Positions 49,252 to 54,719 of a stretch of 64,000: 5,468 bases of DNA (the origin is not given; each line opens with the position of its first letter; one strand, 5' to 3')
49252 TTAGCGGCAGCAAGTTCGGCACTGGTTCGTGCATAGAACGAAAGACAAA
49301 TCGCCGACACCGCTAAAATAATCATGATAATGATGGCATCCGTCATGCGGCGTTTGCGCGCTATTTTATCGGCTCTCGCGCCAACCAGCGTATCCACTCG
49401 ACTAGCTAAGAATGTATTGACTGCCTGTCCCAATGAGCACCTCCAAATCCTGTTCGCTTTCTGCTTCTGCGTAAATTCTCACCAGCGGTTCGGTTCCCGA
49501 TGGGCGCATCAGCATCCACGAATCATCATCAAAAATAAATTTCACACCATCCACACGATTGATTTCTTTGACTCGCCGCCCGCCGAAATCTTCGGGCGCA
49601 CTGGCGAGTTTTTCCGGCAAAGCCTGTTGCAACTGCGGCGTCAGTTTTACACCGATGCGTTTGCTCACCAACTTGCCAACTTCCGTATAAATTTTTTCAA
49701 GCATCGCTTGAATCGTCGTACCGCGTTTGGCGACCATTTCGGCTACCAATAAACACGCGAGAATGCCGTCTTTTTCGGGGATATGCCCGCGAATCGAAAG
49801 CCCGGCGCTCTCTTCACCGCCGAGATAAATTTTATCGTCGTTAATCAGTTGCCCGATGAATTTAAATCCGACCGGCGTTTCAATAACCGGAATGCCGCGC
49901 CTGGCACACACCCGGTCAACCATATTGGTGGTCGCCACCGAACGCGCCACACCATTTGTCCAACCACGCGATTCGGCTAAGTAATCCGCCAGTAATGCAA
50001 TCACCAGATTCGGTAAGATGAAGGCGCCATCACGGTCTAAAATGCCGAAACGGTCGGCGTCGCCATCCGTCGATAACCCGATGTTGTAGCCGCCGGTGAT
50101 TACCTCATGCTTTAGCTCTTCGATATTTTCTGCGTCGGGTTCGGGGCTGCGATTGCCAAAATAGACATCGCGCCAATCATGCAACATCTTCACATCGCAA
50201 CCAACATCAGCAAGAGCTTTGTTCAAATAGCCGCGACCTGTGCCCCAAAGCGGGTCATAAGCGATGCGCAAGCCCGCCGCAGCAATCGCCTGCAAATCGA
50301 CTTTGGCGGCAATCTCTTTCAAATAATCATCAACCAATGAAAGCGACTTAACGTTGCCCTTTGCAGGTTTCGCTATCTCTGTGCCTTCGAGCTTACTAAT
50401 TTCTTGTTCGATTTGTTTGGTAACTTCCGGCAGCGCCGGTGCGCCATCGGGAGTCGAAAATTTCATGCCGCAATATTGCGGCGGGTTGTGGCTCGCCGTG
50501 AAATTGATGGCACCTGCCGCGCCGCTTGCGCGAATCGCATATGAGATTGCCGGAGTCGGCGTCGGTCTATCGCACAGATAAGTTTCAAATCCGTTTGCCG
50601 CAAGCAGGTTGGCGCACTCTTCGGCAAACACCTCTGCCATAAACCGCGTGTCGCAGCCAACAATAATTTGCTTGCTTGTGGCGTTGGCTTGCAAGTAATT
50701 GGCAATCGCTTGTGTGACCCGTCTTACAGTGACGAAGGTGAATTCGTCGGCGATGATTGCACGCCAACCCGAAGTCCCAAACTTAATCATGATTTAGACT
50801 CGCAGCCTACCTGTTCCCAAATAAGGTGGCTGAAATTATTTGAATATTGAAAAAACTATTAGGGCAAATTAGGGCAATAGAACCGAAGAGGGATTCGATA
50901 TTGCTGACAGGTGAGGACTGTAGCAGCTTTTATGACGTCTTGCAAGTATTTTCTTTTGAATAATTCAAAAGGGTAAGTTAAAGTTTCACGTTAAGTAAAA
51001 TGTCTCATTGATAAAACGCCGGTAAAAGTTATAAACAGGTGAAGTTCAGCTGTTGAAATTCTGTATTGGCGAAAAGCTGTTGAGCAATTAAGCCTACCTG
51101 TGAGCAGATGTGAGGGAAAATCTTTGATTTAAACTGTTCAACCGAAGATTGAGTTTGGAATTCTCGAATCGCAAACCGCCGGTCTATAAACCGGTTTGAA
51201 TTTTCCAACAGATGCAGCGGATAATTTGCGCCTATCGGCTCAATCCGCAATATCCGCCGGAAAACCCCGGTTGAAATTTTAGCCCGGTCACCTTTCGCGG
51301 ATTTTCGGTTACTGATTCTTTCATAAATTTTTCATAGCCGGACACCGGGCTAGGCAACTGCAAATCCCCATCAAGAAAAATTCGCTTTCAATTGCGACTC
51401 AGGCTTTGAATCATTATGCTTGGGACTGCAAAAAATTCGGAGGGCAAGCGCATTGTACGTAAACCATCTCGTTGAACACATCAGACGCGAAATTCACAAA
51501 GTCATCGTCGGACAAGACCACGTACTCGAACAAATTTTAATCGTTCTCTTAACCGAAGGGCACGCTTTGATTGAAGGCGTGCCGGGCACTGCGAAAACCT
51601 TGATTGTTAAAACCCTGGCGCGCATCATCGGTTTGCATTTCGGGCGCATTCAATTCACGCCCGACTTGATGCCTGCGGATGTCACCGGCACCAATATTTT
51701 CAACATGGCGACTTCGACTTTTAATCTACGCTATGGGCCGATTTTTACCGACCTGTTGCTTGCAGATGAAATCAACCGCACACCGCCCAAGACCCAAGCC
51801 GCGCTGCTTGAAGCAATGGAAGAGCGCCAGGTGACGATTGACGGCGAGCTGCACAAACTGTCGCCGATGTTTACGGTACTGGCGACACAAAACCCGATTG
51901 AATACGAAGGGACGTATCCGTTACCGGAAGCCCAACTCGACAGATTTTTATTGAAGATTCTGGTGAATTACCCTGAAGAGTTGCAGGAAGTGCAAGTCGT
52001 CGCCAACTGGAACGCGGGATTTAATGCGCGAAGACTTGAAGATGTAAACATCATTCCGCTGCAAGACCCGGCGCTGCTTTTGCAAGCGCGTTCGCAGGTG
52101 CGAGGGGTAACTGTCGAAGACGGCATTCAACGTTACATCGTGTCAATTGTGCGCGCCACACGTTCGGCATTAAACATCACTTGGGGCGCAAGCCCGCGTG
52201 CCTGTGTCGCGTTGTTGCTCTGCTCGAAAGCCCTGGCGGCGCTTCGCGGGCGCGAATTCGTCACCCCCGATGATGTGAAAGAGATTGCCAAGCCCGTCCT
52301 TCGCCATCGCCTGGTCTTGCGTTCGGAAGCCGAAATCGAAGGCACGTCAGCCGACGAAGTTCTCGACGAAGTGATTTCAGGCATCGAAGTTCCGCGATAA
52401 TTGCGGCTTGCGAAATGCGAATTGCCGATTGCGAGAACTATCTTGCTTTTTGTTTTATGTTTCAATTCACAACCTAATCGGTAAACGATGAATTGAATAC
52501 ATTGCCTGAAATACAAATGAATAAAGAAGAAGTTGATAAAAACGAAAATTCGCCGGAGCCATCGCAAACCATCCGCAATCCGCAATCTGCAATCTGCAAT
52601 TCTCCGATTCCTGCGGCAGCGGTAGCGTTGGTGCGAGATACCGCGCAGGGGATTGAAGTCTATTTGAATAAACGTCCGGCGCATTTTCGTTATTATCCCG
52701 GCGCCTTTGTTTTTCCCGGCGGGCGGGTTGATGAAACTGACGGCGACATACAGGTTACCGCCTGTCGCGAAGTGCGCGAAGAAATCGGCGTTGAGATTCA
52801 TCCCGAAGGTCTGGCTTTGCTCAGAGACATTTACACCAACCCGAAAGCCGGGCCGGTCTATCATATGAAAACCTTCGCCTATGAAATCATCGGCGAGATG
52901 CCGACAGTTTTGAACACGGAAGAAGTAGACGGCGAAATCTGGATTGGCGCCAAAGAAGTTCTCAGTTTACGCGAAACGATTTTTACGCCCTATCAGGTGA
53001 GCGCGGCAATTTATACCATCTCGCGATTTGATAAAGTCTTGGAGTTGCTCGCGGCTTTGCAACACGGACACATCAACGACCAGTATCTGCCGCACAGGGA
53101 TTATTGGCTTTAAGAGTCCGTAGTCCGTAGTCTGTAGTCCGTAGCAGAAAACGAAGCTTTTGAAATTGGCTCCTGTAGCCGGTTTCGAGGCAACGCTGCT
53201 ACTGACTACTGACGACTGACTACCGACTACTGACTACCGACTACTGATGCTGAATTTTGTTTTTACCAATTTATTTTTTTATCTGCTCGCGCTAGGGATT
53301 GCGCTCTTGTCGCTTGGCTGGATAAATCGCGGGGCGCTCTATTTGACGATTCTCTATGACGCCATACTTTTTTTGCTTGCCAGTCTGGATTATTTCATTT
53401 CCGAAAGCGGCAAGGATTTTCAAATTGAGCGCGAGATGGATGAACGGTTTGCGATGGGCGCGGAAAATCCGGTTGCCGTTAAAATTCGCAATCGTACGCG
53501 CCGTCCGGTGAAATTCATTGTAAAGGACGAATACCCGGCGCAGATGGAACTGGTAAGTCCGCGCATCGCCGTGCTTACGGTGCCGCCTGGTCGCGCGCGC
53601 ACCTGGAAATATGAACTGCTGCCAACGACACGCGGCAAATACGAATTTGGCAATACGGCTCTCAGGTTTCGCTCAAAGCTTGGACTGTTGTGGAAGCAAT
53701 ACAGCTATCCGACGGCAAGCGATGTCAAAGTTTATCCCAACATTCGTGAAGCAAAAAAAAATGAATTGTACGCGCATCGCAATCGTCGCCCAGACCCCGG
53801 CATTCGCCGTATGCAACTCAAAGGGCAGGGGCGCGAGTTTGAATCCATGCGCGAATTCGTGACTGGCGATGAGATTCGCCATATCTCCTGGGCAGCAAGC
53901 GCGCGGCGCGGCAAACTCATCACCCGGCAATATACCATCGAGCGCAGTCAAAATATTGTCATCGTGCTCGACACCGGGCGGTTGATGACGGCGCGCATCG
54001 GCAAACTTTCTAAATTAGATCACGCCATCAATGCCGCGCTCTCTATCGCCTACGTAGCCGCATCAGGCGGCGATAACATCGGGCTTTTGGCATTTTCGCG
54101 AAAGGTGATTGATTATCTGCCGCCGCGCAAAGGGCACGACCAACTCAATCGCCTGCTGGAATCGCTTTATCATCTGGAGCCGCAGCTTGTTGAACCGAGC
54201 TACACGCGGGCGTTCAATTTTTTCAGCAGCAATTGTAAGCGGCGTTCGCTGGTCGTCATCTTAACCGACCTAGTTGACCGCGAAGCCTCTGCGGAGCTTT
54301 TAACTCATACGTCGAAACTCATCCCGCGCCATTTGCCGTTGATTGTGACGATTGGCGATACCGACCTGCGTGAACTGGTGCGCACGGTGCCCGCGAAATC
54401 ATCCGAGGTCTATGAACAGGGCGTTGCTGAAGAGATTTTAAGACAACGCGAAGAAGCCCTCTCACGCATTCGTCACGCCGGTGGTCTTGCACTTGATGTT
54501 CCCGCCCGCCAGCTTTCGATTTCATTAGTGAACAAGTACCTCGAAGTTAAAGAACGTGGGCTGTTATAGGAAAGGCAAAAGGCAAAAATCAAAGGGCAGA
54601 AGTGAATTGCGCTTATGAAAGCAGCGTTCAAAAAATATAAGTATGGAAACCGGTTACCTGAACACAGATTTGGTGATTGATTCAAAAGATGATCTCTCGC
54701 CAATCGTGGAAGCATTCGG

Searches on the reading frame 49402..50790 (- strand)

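Call 38: search_protein_families(library=pfam, proteins=[window:49402-50790:-], max_evalue=0.0001)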
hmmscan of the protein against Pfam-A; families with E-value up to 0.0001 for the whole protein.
window:49402-50790:- (462 aa): 4 families
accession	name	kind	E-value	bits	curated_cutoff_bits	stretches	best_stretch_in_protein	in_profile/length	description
PF02878.22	PGM_PMM_I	-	6.8e-40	136.4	22.5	1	2-134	2-134/138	Phosphoglucomutase/phosphomannomutase, alpha/beta/alpha domain I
PF02880.22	PGM_PMM_III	-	2.4e-29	102.3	20.7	1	261-369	3-113/115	Phosphoglucomutase/phosphomannomutase, alpha/beta/alpha domain III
PF02879.22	PGM_PMM_II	-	1.7e-24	86.7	29.3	1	154-255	1-103/103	Phosphoglucomutase/phosphomannomutase, alpha/beta/alpha domain II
PF00408.26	PGM_PMM_IV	-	1.2e-10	41.7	23.1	1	405-450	13-59/68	Phosphoglucomutase/phosphomannomutase, C-terminal domain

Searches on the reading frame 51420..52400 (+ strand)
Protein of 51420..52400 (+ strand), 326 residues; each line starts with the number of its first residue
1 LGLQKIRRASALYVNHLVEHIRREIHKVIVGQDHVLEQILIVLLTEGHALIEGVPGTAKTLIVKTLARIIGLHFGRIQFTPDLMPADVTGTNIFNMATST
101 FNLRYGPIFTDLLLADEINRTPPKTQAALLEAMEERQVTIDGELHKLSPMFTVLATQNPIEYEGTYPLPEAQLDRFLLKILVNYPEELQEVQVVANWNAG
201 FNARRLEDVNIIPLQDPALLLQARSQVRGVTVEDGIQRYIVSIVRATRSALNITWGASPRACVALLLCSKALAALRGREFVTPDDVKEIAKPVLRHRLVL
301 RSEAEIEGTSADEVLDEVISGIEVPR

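Call 38: search_protein_families(library=pfam, proteins=[window:51420-52400:+], max_evalue=0.0001)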
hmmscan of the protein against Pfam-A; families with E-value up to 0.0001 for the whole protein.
window:51420-52400:+ (326 aa): 6 families
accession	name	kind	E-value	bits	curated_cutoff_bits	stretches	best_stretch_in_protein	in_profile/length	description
PF07726.17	AAA_3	-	2.1e-64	215.7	27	1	48-178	1-131/131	ATPase family associated with various cellular activities (AAA)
PF17863.7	AAA_lid_2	-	2.6e-25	88.4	22.7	1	245-317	1-73/74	AAA lid domain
PF20030.5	bpMoxR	-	1.4e-12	47.6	27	1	19-200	4-185/205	MoxR domain in the MoxR-vWA-beta-propeller ternary systems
PF07728.20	AAA_5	-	3.3e-12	47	22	1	49-176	2-139/139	AAA domain (dynein-related subfamily)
PF00004.35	AAA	-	1.8e-05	25.7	21.2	1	50-160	2-112/131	ATPase family associated with various cellular activities (AAA)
PF00493.29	MCM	-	5.2e-05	22.9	23.3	0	40-161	51-175/224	MCM P-loop domain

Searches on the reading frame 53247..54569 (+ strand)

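Call 38: search_protein_families(library=pfam, proteins=[window:53247-54569:+], max_evalue=0.0001)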
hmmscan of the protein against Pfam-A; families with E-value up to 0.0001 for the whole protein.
window:53247-54569:+ (440 aa): 2 families
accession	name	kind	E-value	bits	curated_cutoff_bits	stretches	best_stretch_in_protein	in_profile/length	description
PF01882.25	DUF58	-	1.5e-31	109.8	23.4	1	201-377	2-176/216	Protein of unknown function DUF58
PF13519.12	VWA_2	-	2e-07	32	27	1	237-341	1-105/107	von Willebrand factor type A domain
